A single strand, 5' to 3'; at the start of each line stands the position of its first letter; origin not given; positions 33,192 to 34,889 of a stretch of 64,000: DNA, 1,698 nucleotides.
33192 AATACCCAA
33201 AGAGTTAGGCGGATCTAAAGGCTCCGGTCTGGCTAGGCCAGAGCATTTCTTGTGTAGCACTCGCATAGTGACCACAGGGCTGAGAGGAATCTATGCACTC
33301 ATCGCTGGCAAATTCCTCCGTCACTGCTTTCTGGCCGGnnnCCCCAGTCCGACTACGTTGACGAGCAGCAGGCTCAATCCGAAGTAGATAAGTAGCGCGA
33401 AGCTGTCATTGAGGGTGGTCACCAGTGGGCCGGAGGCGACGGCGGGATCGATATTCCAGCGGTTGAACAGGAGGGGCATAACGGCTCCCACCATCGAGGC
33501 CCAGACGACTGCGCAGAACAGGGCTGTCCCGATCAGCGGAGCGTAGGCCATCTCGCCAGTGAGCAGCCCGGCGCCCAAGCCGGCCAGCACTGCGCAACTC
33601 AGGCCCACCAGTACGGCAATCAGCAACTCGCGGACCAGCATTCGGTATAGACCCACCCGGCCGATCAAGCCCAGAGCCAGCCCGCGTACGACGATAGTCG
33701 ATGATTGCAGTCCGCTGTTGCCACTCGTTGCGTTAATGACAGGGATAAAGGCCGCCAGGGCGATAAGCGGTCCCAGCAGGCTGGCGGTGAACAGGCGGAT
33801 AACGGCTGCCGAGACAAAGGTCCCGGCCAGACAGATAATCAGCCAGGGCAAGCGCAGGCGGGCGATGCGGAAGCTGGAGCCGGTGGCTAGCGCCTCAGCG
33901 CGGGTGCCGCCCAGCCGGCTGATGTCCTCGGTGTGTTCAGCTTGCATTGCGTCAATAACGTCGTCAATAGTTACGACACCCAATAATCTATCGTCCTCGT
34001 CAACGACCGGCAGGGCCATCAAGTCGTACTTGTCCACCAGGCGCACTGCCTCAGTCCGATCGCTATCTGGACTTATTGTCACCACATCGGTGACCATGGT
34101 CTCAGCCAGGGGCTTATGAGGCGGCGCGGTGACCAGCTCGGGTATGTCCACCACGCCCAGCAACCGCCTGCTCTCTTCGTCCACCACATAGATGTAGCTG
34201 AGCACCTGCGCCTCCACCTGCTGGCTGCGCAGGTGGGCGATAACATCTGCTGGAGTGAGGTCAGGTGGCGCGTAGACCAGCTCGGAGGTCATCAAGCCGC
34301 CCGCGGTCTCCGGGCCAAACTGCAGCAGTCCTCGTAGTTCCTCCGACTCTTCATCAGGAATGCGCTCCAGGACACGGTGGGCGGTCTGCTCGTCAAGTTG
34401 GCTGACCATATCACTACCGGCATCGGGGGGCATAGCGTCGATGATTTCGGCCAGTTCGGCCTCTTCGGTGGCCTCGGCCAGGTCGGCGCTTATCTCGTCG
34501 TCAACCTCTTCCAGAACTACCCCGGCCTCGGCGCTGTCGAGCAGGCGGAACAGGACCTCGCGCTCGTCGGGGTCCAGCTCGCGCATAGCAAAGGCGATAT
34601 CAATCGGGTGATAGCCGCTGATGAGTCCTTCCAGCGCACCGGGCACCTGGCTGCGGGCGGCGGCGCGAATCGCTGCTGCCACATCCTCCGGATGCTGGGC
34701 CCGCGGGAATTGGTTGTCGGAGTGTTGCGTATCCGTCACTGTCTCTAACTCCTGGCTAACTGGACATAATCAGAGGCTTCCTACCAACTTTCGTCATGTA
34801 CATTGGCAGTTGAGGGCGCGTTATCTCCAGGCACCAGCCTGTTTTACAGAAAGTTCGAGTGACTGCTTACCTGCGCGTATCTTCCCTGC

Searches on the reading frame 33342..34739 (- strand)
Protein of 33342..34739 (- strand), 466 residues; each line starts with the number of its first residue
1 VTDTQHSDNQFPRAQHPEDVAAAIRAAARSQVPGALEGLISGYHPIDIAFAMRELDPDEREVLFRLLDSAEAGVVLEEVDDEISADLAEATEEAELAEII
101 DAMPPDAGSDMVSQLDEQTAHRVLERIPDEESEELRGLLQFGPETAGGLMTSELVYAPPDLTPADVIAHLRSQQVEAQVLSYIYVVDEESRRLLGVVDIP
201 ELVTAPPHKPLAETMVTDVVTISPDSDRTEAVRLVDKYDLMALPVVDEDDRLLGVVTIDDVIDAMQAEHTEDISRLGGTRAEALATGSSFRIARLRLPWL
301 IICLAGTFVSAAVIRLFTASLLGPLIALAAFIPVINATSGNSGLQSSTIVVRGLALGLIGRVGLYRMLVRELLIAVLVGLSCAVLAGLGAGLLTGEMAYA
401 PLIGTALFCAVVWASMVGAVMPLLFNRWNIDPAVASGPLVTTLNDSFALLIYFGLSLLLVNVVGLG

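Call 18: search_protein_families(library=pfam, proteins=[window:33342-34739:-], max_evalue=0.001)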
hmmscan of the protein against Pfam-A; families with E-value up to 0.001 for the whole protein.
window:33342-34739:- (466 aa): 3 families
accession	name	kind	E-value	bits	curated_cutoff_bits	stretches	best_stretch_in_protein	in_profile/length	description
PF01769.21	MgtE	-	1.5e-31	109.7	27.6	1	332-455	1-125/125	Divalent cation transporter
PF03448.22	MgtE_N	-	1.4e-20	74.2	25.9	1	43-143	1-101/102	MgtE intracellular N domain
PF00571.33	CBS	-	1.5e-19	70.5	24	2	214-265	4-55/57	CBS domain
